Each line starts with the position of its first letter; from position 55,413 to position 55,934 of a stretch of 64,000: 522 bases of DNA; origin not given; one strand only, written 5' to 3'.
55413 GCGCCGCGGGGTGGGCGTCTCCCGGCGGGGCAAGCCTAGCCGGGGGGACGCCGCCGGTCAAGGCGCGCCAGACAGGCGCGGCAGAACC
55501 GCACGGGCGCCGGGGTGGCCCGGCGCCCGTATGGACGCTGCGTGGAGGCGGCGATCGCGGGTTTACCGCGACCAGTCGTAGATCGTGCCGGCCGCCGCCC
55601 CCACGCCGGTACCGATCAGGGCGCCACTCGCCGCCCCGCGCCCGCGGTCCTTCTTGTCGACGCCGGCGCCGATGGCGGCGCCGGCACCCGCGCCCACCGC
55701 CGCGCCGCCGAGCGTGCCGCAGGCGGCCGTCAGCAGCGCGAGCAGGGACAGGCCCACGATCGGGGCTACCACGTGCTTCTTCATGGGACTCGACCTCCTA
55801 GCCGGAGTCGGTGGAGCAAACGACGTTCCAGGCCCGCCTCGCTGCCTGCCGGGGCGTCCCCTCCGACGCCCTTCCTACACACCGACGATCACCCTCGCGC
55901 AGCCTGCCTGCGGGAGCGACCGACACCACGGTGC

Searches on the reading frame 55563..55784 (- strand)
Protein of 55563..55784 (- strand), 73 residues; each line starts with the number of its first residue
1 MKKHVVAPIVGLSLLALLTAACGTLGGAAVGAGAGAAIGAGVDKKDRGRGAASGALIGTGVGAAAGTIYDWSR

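Call 65: search_protein_families(library=pfam, proteins=[window:55563-55784:-], max_evalue=0.00001)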
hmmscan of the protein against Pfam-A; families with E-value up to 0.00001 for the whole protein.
window:55563-55784:- (73 aa): 1 family
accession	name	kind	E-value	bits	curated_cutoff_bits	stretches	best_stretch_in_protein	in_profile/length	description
PF13441.11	Gly-zipper_YMGG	-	2.7e-06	27.4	28.9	1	23-66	2-43/45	YMGG-like Gly-zipper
